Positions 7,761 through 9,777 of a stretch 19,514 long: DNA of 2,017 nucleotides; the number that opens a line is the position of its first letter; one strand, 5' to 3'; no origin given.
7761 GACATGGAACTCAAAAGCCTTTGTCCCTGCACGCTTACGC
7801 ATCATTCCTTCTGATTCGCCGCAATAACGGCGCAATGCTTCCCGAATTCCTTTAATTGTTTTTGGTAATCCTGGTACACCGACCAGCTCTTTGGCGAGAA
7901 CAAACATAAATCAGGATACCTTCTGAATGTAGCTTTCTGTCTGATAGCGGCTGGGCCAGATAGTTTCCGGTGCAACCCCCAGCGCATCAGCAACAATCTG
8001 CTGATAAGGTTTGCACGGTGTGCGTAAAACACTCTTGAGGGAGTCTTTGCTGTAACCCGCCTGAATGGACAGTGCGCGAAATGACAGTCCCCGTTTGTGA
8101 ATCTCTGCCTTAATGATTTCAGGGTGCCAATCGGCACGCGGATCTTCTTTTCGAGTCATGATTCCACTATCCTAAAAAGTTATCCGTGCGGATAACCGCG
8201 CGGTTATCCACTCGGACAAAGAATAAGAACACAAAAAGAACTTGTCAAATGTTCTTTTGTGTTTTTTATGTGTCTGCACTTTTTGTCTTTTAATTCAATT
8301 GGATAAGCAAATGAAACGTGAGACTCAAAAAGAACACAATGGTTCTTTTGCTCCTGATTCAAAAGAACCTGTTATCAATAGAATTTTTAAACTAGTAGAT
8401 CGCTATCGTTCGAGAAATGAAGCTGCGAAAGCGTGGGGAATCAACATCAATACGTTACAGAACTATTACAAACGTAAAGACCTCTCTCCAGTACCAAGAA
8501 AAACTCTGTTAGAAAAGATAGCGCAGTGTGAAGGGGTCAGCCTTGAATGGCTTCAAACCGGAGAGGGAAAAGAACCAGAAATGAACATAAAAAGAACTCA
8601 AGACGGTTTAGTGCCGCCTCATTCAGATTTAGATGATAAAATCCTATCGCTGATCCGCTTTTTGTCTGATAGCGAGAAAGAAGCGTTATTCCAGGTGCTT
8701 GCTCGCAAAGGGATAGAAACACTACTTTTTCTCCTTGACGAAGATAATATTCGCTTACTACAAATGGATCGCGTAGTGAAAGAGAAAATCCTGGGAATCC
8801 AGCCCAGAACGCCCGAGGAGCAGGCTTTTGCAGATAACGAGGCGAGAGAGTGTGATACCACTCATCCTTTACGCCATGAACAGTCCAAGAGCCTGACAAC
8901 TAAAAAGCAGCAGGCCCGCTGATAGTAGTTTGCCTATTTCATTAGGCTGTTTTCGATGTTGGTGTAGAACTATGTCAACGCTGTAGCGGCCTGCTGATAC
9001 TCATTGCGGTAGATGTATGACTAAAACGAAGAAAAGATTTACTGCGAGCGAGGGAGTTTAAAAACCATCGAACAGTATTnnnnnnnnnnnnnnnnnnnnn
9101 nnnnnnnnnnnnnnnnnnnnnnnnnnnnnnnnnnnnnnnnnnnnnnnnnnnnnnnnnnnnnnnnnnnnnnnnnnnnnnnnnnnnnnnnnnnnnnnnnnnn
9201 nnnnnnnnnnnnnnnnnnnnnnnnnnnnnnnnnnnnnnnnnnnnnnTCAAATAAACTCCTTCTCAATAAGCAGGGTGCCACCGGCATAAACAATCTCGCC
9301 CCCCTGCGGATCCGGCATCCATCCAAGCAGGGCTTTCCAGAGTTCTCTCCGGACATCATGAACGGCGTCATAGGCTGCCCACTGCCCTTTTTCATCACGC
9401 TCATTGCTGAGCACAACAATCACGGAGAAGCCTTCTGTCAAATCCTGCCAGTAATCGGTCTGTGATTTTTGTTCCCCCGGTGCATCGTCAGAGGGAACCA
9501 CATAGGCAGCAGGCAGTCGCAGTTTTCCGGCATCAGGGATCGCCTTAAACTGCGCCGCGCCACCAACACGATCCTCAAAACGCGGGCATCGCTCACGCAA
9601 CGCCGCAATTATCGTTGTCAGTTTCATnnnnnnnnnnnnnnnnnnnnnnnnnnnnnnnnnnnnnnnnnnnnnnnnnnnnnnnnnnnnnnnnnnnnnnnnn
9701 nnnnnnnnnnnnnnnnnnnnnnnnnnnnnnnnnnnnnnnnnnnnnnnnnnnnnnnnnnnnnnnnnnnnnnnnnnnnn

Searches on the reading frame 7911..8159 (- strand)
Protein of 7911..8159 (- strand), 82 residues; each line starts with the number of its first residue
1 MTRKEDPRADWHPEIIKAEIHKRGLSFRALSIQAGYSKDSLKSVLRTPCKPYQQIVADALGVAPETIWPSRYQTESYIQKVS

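Call 6: search_protein_families(library=pfam, proteins=[window:7911-8159:-])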
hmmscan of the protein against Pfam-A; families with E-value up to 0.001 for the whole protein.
window:7911-8159:- (82 aa): 1 family
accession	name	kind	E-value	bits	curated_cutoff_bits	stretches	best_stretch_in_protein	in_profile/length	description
PF13693.12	HTH_35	-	8.5e-22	77.4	25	1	10-75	1-66/75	Winged helix-turn-helix DNA-binding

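Call 18: find_related_loci(query=window:7911-8159:-, collection=genome_contigs, flank=1500)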
Query window:7911-8159:- (82 aa) in genome_contigs; peptide patterns used: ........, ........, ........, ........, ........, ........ (x = any residue, [..] = any of these).
365 stretches matched a pattern; 22 encode a relative of the query (tblastn E <= 1e-3); 22 distinct loci.
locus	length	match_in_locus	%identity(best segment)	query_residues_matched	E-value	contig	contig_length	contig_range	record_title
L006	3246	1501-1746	84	1-82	7e-47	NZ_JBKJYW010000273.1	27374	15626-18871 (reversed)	MAG: Serratia sp. (in: enterobacteria) isolate swi_bin.219 k127_10752207, whole genome shotgun sequence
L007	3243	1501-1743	86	2-82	1e-46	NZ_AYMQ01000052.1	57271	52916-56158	Serratia sp. H1w Contig52, whole genome shotgun sequence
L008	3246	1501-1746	88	1-82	9e-47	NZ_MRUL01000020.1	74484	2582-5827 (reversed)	Izhakiella australiensis strain D4N98 NODE_20_length_74484_cov_108.675_ID_4140, whole genome shotgun sequence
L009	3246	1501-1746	84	1-82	2e-46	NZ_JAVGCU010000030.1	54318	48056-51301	Serratia fonticola strain RP0009 contig00030, whole genome shotgun sequence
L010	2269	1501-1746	87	1-82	4e-46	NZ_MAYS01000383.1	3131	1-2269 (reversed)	Candidatus Erwinia dacicola strain IL contig_443, whole genome shotgun sequence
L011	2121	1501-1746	84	1-82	5e-46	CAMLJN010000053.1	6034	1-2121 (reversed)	MAG: uncultured Buttiauxella sp. isolate SRR12181029_bin.1_metawrap_v1.3.0_MAG genome assembly, contig: ERZ12593168_1267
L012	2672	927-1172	85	1-82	1e-44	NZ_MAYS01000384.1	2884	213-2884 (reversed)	Candidatus Erwinia dacicola strain IL contig_444, whole genome shotgun sequence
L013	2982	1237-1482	79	1-82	1e-43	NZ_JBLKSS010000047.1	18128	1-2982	MAG: Sodalis sp. (in: enterobacteria) isolate Tcar Contig_42, whole genome shotgun sequence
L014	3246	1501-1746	79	1-82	9e-43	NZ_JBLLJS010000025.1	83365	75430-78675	MAG: Symbiopectobacterium sp. isolate Tser Symbiopectobacterium_sp_Tser_25, whole genome shotgun sequence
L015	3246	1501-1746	77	1-82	2e-42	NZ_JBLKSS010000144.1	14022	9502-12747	MAG: Sodalis sp. (in: enterobacteria) isolate Tcar Contig_139, whole genome shotgun sequence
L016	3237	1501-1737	80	1-80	4e-42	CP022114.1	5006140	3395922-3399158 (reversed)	Kluyvera genomosp. 3 strain YDC799 chromosome, complete genome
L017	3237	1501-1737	80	1-80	1e-41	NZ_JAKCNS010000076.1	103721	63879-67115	Kluyvera intermedia strain INSAq229 Aq229_contig_77, whole genome shotgun sequence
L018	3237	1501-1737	80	1-80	9e-42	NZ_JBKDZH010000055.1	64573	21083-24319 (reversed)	MAG: Kluyvera sp. isolate VLC_129 c_000000292627, whole genome shotgun sequence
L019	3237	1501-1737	80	1-80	1e-41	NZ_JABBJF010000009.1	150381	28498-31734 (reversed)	Kluyvera sichuanensis strain 090646 contig00009, whole genome shotgun sequence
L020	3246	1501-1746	85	1-82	2e-46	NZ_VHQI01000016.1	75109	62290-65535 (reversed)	Mixta tenebrionis strain BIT-26 Scaffold16, whole genome shotgun sequence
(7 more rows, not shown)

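Call 19: find_related_loci(query=window:7911-8159:-, collection=viral_contigs, flank=1500)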
Query window:7911-8159:- (82 aa) in viral_contigs; peptide patterns used: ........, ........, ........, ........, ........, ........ (x = any residue, [..] = any of these).
37 stretches matched a pattern; 20 encode a relative of the query (tblastn E <= 1e-3); 20 distinct loci.
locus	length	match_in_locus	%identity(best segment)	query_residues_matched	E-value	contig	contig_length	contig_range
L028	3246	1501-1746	100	1-82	8e-54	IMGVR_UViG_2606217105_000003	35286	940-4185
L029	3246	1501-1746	96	1-82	7e-52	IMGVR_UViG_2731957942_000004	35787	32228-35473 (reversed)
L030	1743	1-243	85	1-81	4e-46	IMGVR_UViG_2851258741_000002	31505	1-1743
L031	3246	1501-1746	84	1-82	5e-46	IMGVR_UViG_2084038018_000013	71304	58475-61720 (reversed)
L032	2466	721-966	84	1-82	5e-46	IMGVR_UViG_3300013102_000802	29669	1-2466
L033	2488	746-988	85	1-81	1e-45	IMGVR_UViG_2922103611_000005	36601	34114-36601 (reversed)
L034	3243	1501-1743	83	2-82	7e-46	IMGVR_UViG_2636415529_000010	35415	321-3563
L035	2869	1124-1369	82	1-82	2e-45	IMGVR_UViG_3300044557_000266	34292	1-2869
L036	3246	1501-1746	83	1-82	7e-46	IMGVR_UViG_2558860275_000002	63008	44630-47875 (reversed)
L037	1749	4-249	84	1-82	1e-45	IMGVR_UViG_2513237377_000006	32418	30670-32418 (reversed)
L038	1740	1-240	83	1-80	1e-44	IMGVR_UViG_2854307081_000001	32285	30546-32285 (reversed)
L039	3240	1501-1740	83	1-80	1e-44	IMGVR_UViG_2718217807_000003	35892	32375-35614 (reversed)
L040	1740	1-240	81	1-80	5e-44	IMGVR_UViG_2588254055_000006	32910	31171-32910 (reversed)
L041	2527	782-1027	78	1-82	4e-42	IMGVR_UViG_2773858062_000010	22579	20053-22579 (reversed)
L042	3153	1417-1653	80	1-80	4e-42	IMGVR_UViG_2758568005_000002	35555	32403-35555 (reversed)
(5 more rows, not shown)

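Call 36: search_solved_structures(query=window:7911-8159:-, max_evalue=0.01, show_alignments=3)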
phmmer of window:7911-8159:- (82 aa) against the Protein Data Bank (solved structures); distinct sequences matched with E-value up to 0.01: 2.
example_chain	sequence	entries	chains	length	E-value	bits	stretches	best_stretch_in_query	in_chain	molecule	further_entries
1neq_A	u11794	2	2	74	2.4e-12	50.1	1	8-74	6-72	DNA-BINDING PROTEIN NER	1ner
7f9h_A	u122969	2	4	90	7.5e-10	42.2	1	4-75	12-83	EnrR repressor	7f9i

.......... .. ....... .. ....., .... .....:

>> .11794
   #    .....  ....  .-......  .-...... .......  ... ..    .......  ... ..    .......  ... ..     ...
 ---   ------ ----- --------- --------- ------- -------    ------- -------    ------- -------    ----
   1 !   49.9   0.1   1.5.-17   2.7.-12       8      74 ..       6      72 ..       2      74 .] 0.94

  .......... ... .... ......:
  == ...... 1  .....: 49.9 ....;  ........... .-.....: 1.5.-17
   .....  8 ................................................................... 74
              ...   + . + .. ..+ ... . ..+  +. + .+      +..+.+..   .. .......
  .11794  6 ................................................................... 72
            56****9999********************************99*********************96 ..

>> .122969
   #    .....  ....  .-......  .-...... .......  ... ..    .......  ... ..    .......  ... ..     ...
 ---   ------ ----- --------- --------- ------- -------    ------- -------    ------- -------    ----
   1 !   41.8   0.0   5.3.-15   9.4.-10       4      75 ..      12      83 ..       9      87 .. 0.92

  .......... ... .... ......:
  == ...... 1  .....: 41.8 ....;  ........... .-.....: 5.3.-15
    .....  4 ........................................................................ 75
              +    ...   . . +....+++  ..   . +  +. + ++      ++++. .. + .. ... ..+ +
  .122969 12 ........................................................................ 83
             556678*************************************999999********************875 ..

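Call 70: search_protein_families(library=phrogs, proteins=[window:7911-8159:-], max_evalue=0.001)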
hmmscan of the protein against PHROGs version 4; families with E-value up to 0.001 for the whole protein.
window:7911-8159:- (82 aa): 1 family
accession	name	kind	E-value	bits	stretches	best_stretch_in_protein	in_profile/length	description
phrog_769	-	transcription regulation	1e-27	97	1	3-77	3-77/89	transcriptional repressor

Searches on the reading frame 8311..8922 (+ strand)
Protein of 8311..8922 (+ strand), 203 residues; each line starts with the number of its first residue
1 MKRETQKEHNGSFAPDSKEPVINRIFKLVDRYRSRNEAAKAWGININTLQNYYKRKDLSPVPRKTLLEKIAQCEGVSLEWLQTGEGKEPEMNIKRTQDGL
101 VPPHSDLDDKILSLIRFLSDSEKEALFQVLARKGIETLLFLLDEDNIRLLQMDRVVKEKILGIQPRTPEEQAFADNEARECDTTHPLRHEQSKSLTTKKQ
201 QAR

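Call 6: search_protein_families(library=pfam, proteins=[window:8311-8922:+])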
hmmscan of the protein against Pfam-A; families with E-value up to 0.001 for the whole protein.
window:8311-8922:+ (203 aa): 0 families

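Call 70: search_protein_families(library=phrogs, proteins=[window:8311-8922:+], max_evalue=0.001)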
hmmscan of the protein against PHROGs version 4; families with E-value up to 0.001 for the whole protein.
window:8311-8922:+ (203 aa): 5 families
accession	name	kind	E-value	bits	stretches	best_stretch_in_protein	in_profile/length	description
phrog_3037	-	transcription regulation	1.1e-42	147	1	5-178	2-165/189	transcriptional repressor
phrog_4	-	transcription regulation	3e-08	34.1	1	17-101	133-205/400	transcriptional repressor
phrog_2328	-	transcription regulation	8.8e-08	33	1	34-90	30-82/128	transcriptional repressor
phrog_8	-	transcription regulation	5.1e-07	30.4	1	27-175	161-282/346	transcriptional regulator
phrog_9710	-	unknown function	0.00055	21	1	23-87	12-81/95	-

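Call 71: search_solved_structures(query=window:8311-8922:+, max_evalue=1)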
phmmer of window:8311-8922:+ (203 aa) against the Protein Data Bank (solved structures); distinct sequences matched with E-value up to 1: 0.

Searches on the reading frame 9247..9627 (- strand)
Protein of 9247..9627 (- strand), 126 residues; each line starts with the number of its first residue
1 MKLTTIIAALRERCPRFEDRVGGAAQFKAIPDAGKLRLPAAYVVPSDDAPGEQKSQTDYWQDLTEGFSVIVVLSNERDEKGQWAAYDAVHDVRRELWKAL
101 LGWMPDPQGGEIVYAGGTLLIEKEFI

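Call 49: search_protein_families(library=pfam, proteins=[window:9247-9627:-])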
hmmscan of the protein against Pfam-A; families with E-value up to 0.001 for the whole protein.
window:9247-9627:- (126 aa): 1 family
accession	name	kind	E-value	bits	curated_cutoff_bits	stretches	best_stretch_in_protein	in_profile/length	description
PF23840.1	Phage_tail_terminator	-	1e-24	87.6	27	1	3-120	8-126/150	Phage tail terminator protein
